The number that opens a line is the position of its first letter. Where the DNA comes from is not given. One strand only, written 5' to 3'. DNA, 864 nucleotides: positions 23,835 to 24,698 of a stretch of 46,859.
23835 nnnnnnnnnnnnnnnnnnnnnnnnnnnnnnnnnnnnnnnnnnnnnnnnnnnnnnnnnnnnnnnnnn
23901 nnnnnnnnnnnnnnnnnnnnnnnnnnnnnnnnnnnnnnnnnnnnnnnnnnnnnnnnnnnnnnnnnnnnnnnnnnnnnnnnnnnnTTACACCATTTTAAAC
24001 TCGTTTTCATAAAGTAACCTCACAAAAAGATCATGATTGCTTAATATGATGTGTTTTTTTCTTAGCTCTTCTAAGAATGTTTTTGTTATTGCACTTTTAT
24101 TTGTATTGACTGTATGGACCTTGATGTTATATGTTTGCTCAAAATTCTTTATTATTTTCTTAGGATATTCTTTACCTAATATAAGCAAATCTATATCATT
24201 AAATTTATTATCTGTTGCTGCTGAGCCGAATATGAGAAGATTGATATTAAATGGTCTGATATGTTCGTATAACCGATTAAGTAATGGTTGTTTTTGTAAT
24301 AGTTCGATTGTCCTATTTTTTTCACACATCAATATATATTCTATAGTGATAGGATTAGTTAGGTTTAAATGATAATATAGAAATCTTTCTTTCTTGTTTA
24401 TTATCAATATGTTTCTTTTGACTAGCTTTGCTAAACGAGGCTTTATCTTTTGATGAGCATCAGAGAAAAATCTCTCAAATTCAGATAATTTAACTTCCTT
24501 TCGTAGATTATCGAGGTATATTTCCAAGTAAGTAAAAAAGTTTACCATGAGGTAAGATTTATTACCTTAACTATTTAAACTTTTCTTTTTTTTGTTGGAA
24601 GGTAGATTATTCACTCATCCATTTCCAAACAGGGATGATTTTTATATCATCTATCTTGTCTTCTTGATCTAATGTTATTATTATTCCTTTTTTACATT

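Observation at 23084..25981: Integrase-less 2.87-kb insertion flanked by a perfect 25-bp direct repeat splits a ugd/pyrophosphorylase gene pair and appears to carry its own repair kit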

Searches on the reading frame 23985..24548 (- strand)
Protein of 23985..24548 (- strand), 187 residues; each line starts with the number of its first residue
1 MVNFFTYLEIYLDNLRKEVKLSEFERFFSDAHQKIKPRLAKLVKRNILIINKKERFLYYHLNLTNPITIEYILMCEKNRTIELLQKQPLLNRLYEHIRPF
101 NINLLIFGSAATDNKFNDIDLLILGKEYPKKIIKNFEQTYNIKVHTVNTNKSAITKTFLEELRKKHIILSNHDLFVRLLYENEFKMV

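Call 7: search_protein_families(library=pfam, proteins=[window:23985-24548:-], max_evalue=0.01)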
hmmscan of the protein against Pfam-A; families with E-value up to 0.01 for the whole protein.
window:23985-24548:- (187 aa): 2 families
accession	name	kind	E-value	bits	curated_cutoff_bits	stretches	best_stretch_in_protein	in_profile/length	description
PF01909.29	NTP_transf_2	-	0.00014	22.6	21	1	101-165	14-67/93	Nucleotidyltransferase domain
PF18765.7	Polbeta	-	0.00016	22.2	26.9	1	104-169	16-88/93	Polymerase beta, Nucleotidyltransferase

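Call 14: find_encoding_contigs(protein=window:23988-24548:-, flank=10000, max_places=10)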
Protein window:23988-24548:- (187 aa): 1 contig read that carries it; 1 place shown.
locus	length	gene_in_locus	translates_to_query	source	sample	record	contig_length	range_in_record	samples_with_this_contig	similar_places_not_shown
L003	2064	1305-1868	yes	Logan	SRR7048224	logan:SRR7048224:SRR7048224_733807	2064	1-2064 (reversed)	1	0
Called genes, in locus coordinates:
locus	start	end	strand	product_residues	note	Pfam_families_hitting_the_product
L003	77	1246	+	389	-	PF13173:AAA_14, PF13635:DUF4143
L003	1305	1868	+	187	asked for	-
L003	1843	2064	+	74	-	?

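Call 28: search_protein_families(library=padloc, proteins=[window:23985-24548:-], max_evalue=0.1)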
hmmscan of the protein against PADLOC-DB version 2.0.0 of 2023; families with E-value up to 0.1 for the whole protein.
window:23985-24548:- (187 aa): 2 families
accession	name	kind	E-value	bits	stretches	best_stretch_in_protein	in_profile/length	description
PDLC04368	PDC-M05A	-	1.4e-06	26.3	1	14-148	25-157/201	-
PDLC04905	PDC-S09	-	0.021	13.2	0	103-136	23-59/101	-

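Call 29: search_protein_families(library=ncbifam, proteins=[window:23985-24548:-], max_evalue=0.1)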
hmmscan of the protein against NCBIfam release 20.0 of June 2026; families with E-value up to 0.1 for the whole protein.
window:23985-24548:- (187 aa): 2 families
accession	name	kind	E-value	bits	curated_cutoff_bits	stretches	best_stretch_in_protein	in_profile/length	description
TIGR00024.1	SbcD_rel_arch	hypoth_equivalog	0.01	15.6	115.2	0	104-148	119-163/224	putative phosphoesterase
TIGR03636.1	uL23_arch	equivalog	0.021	15.2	94.95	1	117-150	15-48/77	50S ribosomal protein L23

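Call 41: find_related_loci(query=window:23988-24548:-, collection=viral_contigs, flank=6000)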
Query window:23988-24548:- (187 aa) in viral_contigs; peptide patterns used: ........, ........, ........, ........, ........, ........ (x = any residue, [..] = any of these).
14 stretches matched a pattern, but none encodes a relative of the query by tblastn (E <= 1e-3).

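Call 48: search_protein_families(library=phrogs, proteins=[window:23985-24548:-], max_evalue=0.01)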
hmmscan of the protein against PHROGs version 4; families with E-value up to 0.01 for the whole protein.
window:23985-24548:- (187 aa): 0 families
